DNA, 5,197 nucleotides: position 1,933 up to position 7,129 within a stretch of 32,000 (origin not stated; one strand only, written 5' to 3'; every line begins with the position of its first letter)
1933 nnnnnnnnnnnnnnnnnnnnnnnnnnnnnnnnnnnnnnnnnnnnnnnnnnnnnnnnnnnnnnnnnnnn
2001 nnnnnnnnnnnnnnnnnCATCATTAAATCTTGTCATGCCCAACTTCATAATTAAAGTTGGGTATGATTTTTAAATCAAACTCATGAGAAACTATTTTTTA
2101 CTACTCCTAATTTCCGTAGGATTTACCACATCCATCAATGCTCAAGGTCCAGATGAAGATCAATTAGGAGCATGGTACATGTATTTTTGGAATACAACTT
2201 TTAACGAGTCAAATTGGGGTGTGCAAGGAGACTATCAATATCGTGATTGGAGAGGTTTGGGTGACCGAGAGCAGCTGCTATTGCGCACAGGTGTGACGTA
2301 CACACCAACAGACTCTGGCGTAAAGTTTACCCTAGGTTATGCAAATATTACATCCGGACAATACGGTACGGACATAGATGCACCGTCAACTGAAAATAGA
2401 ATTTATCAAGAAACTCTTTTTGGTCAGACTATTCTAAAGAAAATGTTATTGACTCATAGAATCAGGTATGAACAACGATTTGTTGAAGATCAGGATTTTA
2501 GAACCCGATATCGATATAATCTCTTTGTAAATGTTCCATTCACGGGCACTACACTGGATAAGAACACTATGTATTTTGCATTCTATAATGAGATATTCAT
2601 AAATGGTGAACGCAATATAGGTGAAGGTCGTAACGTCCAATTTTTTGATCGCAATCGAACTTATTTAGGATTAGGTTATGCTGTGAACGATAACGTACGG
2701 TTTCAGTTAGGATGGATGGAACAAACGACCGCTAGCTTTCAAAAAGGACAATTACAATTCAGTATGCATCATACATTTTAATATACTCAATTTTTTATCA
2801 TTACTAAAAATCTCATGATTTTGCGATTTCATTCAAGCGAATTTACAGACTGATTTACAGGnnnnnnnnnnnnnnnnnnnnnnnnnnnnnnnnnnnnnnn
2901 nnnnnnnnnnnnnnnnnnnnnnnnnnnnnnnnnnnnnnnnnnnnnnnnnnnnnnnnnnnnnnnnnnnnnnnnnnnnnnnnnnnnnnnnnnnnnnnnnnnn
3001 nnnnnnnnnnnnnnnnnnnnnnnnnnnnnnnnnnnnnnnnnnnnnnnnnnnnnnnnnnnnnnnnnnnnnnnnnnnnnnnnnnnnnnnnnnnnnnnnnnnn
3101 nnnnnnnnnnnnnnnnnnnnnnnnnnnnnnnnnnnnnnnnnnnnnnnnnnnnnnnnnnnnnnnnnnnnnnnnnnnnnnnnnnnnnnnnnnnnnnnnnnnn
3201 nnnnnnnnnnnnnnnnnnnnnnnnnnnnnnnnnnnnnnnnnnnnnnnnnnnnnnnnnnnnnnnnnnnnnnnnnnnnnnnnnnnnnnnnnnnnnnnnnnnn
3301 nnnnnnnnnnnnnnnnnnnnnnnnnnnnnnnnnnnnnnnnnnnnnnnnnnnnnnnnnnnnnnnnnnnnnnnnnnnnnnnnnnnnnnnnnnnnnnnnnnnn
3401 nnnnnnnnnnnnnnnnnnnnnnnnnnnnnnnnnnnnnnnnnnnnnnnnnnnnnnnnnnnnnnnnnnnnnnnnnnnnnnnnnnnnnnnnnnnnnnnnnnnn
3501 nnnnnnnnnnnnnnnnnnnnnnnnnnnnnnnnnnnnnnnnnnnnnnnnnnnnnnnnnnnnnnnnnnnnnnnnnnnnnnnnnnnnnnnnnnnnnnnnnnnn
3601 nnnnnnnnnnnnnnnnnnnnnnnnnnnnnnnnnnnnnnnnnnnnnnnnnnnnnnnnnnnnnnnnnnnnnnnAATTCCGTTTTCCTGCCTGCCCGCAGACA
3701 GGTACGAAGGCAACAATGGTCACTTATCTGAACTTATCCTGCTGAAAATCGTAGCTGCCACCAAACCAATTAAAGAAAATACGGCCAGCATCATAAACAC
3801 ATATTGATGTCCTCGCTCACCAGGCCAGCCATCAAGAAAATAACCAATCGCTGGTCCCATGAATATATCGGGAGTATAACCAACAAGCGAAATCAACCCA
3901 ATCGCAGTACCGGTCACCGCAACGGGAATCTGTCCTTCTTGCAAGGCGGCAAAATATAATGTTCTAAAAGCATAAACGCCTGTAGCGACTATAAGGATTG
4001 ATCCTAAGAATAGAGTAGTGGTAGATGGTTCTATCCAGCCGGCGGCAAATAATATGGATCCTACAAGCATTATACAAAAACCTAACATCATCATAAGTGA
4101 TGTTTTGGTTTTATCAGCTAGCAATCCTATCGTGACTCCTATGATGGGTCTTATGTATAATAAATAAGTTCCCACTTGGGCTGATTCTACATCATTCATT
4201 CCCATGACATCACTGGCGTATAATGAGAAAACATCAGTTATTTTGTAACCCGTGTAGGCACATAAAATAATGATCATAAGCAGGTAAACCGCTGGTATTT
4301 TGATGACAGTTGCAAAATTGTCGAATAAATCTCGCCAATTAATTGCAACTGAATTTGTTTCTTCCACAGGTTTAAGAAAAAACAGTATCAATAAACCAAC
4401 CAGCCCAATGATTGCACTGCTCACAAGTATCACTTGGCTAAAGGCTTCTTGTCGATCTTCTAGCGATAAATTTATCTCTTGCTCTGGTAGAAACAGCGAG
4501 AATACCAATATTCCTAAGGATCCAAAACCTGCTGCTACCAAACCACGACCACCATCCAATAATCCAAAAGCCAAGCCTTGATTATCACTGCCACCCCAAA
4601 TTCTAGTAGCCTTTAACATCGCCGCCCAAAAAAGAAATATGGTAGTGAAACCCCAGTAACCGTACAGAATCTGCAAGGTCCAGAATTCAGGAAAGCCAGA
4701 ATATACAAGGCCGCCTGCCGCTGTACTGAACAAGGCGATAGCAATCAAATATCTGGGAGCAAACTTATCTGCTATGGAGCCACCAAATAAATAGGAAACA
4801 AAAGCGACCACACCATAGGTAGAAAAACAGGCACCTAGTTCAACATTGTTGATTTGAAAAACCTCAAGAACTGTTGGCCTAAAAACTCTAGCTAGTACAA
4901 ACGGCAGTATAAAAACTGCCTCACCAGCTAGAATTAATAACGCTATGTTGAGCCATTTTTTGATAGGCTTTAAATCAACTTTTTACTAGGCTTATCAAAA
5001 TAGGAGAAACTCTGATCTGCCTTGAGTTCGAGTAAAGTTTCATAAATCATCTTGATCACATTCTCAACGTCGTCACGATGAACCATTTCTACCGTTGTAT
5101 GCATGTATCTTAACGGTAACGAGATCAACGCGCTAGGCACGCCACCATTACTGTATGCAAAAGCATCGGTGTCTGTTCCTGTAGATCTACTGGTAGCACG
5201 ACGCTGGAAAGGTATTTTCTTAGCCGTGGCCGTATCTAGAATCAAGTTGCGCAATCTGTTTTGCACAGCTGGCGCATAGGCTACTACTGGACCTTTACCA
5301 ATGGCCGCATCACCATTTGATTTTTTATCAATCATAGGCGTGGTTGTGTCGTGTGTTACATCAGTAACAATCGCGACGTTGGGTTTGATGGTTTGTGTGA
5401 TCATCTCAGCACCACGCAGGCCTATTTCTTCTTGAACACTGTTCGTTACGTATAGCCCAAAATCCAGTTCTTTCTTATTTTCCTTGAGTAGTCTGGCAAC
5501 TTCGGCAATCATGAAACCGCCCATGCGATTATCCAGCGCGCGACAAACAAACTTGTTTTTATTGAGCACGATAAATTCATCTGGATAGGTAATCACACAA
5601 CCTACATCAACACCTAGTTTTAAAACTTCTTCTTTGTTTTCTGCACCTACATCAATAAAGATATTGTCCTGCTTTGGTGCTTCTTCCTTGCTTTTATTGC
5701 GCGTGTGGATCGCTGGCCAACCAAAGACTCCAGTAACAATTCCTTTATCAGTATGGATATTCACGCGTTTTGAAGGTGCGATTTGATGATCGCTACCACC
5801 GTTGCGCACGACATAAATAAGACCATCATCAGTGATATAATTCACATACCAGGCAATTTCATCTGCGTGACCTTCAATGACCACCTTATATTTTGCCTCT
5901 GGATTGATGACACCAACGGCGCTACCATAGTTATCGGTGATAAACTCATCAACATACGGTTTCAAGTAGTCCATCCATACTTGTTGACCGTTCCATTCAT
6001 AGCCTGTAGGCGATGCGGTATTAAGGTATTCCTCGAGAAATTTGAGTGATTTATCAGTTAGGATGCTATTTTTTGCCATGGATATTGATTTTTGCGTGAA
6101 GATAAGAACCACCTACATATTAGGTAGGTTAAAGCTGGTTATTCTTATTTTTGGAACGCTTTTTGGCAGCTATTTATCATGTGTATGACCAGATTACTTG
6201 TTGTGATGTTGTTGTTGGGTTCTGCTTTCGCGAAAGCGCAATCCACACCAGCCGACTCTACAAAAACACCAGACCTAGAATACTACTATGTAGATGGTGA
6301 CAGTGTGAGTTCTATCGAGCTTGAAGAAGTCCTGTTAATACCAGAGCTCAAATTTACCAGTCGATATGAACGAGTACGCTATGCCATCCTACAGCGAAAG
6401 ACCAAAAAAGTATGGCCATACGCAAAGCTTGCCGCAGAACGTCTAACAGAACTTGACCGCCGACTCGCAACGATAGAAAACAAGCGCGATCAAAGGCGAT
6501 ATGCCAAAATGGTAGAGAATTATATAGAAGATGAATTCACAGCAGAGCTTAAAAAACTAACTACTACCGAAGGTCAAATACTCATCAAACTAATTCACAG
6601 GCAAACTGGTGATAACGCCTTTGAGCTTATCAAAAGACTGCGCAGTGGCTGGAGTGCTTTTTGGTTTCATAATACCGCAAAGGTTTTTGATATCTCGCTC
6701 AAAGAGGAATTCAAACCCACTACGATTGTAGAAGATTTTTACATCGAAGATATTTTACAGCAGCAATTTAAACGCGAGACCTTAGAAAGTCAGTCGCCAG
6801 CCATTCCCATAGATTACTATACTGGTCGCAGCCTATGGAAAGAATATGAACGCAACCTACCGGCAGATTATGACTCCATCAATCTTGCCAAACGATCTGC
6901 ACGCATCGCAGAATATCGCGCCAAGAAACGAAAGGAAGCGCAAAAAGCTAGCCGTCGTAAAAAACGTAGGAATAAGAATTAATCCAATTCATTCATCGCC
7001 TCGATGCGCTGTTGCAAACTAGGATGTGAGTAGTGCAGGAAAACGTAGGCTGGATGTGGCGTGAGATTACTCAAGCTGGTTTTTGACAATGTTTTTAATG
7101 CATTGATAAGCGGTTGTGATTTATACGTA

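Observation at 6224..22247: Palindrome copies inside genes are in frame and look like substitutions, not insertions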

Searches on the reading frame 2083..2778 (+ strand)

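Call 79: search_protein_families(library=pfam, proteins=[window:2083-2778:+], max_evalue=0.00001)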
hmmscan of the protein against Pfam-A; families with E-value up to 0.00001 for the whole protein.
window:2083-2778:+ (232 aa): 1 family
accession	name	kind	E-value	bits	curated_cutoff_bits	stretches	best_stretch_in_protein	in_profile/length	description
PF10677.15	DUF2490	-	1.7e-41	142.4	29.8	1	29-221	2-182/186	Protein of unknown function (DUF2490)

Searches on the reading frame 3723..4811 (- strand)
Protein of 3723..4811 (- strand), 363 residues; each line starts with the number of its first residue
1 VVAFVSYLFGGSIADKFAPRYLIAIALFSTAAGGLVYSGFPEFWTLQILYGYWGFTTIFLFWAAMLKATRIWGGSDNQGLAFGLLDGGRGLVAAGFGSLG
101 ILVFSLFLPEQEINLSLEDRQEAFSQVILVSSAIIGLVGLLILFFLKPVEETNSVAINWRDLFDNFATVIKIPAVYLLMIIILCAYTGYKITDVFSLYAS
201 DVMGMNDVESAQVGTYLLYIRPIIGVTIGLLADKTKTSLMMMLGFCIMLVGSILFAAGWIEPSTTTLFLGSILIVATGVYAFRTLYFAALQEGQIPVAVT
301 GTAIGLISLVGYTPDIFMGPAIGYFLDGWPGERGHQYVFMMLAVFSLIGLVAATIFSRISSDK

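Call 79: search_protein_families(library=pfam, proteins=[window:3723-4811:-], max_evalue=0.00001)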
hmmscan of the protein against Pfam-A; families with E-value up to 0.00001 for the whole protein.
window:3723-4811:- (363 aa): 1 family
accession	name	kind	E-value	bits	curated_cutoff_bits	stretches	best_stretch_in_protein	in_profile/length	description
PF07690.21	MFS_1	-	2.2e-15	56.9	33.4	1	3-312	45-340/347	Major Facilitator Superfamily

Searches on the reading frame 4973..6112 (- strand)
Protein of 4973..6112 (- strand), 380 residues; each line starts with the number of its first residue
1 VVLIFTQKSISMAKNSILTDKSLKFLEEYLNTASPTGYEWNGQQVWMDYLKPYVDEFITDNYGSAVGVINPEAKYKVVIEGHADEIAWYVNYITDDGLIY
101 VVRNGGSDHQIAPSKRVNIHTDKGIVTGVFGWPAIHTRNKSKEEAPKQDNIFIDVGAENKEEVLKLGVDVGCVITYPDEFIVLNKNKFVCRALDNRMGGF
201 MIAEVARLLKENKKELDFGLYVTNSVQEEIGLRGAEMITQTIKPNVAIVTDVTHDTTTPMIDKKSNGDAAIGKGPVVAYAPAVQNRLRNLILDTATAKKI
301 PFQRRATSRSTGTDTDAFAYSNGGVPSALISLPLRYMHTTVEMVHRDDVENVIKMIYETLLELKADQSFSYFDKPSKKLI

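Call 79: search_protein_families(library=pfam, proteins=[window:4973-6112:-], max_evalue=0.00001)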
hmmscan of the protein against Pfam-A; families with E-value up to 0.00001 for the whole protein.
window:4973-6112:- (380 aa): 1 family
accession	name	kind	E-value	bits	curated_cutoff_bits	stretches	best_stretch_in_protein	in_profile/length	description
PF05343.19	Peptidase_M42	-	6.3e-77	258.9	23.2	1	63-355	1-292/292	M42 glutamyl aminopeptidase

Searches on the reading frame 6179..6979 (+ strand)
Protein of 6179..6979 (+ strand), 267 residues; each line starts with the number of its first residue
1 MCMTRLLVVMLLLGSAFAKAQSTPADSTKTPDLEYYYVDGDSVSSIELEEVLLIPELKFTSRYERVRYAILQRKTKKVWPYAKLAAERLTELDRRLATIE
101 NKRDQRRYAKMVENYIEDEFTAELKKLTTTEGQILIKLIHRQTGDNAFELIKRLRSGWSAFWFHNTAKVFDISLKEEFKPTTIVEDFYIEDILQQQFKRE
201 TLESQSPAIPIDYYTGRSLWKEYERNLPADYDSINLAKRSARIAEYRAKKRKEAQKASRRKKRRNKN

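Call 20: search_protein_families(library=pfam, proteins=[window:6179-6979:+])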
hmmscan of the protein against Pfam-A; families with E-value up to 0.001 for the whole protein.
window:6179-6979:+ (267 aa): 1 family
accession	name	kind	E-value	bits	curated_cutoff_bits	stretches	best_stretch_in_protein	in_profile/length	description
PF14127.11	DUF4294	-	2.5e-55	187.1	27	1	41-194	1-154/155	Domain of unknown function (DUF4294)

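Call 63: find_homologous_proteins(query=window:6179-6979:+, max_evalue=1e-20)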
Query window:6179-6979:+ (267 aa): 3607 proteins with E <= 1e-20 among 4674 candidates; the best 120 are listed.
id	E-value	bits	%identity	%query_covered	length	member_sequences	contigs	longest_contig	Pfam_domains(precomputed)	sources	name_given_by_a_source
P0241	7.4e-167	571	100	99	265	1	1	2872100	PF14127.12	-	-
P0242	1.0e-128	446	77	98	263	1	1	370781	PF14127.12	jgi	jgi:hypothetical protein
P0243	9.7e-120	417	75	90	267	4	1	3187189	PF14127.12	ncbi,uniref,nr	ncbi:DUF4294 domain-containing protein [Nonlabens agnitus]|uniref:DUF4294 domain-containing protein 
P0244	1.6e-117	409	75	90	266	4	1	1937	PF14127.12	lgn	-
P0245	6.8e-117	407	70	99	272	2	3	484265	PF14127.12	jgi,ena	-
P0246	2.0e-116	406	72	90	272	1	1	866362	PF14127.12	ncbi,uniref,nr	ncbi:DUF4294 domain-containing protein [Nonlabens antarcticus]|uniref:DUF4294 domain-containing prot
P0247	1.4e-115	403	72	92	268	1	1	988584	PF14127.12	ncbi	-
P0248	1.0e-114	400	74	90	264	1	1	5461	PF14127.12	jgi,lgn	-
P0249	7.1e-113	394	70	96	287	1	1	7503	PF14127.12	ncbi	-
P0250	2.2e-112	393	69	97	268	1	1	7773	PF14127.12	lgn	-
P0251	2.8e-112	392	69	98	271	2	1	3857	PF14127.12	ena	-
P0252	4.6e-112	391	71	88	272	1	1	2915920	PF14127.12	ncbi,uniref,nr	ncbi:DUF4294 domain-containing protein [Nonlabens marinus]|uniref:DUF4294 domain-containing protein 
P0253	1.2e-111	390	70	92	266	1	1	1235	PF14127.12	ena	-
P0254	1.5e-110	387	67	91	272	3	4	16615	PF14127.12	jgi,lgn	jgi:hypothetical protein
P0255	1.7e-110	386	72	92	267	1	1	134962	PF14127.12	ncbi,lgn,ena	-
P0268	1.6e-95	337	64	89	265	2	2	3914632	PF14127.12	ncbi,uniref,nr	ncbi:DUF4294 domain-containing protein [Nonlabens dokdonensis]|uniref:DUF4294 domain-containing prot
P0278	1.0e-92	328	59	95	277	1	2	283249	PF14127.12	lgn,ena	-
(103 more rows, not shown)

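Call 67: find_encoding_contigs(protein=P0268, flank=10000, max_places=2)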
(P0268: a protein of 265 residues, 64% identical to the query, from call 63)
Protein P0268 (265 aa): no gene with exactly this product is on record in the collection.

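Call 69: find_encoding_contigs(protein=P0278, flank=10000, max_places=2)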
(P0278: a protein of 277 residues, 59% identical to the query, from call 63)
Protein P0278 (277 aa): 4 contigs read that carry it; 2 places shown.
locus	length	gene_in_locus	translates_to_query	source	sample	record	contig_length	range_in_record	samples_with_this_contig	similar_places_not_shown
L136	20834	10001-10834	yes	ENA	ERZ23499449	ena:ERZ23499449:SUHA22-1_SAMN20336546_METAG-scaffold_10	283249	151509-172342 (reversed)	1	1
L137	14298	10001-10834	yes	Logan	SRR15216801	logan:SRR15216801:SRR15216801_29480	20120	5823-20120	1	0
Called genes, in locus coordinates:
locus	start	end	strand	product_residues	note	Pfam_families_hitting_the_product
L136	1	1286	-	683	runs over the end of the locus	PF13089:PP_kinase_N, PF02503:PP_kinase, PF17941:PP_kinase_C_1, PF13091:PLDc_2, PF09565:RE_NgoFVII (faint), PF13090:PP_kinase_C, PF13091:PLDc_2 (weak)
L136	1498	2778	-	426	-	PF00909:Ammonium_transp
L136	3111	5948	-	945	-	PF02347:GDC-P, PF01212:Beta_elim_lyase (weak), PF21478:GcvP2_C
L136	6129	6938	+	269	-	-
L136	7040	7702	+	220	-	PF13489:Methyltransf_23, PF13649:Methyltransf_25, PF13847:Methyltransf_31, PF08241:Methyltransf_11, PF08242:Methyltransf_12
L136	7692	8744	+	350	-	PF00195:Chal_sti_synt_N, PF08392:FAE1_CUT1_RppA, PF08545:ACP_syn_III (weak), PF02797:Chal_sti_synt_C, PF08541:ACP_syn_III_C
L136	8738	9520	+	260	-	PF00106:adh_short, PF08659:KR (faint), PF23441:SDR (faint), PF13561:adh_short_C2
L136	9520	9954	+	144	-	PF07977:FabA, PF22818:ApeI-like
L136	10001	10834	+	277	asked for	PF14127:DUF4294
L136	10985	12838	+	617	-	PF01476:LysM, PF23473:LysM3_LYK4_5 (faint), PF01476:LysM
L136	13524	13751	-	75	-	-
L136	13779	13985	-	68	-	-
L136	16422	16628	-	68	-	-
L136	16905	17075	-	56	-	-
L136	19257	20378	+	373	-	PF19081:Ig_7, PF13585:CHU_C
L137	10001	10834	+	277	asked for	PF14127:DUF4294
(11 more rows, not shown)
